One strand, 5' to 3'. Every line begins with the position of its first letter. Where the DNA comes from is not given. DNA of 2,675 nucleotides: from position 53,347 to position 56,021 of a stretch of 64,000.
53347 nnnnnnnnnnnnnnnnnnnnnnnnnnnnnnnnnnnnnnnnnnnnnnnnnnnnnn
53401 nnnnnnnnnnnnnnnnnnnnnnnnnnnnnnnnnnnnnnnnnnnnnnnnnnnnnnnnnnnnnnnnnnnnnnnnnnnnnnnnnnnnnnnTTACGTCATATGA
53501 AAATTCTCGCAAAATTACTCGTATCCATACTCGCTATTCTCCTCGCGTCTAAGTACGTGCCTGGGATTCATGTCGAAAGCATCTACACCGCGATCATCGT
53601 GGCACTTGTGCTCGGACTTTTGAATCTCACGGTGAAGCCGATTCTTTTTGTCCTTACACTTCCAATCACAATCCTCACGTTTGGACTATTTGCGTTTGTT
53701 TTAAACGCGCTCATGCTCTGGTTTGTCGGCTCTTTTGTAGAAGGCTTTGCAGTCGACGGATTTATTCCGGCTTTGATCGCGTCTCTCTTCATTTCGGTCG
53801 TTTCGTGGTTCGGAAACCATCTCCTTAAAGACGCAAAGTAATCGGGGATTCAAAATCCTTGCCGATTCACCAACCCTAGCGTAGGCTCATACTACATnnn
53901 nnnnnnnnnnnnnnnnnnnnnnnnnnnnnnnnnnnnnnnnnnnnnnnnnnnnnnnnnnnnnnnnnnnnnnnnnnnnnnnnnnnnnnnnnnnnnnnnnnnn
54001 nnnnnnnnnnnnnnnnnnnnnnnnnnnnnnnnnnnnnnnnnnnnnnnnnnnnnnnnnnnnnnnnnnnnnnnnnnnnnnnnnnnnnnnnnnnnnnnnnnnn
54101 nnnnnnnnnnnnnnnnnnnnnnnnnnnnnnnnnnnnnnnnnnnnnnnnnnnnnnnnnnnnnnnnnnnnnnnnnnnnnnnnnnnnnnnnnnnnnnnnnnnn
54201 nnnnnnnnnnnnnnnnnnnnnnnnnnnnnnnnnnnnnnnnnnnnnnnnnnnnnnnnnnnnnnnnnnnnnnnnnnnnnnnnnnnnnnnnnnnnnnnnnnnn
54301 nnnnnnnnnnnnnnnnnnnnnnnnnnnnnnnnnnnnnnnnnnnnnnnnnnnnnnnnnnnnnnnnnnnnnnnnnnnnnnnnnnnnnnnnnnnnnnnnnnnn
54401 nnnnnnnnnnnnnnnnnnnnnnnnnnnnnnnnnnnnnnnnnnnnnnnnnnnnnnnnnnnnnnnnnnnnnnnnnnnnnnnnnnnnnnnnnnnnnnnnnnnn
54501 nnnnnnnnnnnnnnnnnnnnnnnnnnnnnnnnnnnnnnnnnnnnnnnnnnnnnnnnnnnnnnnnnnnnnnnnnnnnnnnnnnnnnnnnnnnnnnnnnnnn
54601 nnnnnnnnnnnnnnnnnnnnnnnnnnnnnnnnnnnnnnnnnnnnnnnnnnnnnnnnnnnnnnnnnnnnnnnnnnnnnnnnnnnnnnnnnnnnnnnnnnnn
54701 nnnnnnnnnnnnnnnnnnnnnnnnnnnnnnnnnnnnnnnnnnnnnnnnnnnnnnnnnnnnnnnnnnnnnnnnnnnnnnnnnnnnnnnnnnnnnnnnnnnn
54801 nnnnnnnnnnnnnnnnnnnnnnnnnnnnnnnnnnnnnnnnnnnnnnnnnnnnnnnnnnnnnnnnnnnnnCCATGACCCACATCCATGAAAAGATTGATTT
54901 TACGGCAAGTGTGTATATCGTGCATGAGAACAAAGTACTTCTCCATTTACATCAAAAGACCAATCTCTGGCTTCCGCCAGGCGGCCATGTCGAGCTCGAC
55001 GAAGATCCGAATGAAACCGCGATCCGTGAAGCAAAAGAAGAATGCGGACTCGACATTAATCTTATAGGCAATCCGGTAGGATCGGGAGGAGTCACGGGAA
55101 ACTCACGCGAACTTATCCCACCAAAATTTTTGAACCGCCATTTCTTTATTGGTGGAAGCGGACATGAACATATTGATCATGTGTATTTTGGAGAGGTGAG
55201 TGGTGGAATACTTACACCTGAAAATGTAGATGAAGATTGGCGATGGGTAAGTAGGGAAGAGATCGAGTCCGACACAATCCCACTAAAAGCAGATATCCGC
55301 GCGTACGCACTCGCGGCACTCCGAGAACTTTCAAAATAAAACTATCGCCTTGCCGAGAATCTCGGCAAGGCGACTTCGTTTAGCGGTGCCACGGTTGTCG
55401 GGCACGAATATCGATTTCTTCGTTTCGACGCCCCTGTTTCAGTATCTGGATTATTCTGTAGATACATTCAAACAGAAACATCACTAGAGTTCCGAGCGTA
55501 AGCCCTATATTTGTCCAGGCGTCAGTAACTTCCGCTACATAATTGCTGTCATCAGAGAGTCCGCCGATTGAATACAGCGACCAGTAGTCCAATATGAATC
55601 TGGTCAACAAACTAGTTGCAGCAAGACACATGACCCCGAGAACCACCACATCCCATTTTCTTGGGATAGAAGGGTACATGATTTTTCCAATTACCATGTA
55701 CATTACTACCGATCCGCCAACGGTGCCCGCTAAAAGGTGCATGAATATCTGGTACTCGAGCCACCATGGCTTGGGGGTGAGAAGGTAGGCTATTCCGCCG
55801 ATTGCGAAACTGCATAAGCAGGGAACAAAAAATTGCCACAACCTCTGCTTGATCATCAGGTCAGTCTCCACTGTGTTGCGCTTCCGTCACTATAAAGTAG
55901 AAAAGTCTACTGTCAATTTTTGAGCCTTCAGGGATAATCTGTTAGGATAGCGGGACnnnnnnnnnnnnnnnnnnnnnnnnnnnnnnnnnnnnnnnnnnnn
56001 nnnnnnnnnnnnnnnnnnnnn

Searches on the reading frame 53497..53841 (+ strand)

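Call 61: search_protein_families(library=pfam, proteins=[window:53497-53841:+], max_evalue=0.0001)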
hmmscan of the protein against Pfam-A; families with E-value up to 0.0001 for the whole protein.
window:53497-53841:+ (114 aa): 1 family
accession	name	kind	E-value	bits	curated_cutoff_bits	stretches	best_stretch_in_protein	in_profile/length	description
PF04020.18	Phage_holin_4_2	-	6.7e-34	117.1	28.8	1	1-105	1-105/105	Mycobacterial 4 TMS phage holin, superfamily IV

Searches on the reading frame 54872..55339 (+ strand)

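Call 5: search_protein_families(library=pfam, proteins=[window:54872-55339:+], max_evalue=1)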
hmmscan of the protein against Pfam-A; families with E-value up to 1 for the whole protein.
window:54872-55339:+ (155 aa): 2 families
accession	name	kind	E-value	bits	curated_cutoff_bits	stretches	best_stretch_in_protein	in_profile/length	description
PF00293.34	NUDIX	-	4.1e-17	62.9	21.1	1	12-135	6-119/134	NUDIX domain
PF14815.12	NUDIX_4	-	0.00024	21.3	35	1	15-63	4-54/113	NUDIX domain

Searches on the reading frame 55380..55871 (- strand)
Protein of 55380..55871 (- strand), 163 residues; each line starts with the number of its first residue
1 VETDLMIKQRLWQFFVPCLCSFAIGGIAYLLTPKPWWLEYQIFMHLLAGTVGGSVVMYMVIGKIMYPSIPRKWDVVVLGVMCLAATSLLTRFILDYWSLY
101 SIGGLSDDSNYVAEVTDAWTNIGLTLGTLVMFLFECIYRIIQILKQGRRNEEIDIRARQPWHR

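Call 5: search_protein_families(library=pfam, proteins=[window:55380-55871:-], max_evalue=1)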
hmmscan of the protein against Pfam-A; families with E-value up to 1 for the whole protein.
window:55380-55871:- (163 aa): 2 families
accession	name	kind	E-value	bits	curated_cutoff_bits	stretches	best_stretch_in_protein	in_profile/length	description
PF06785.16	UPF0242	-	0.016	15.7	33.5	1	59-98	19-58/194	Uncharacterised protein family (UPF0242) N-terminus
PF10767.14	YbjO_DH-like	-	0.077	13.5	24.2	1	82-148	6-74/141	Inner membrane protein YbjO, dehydrogenase-like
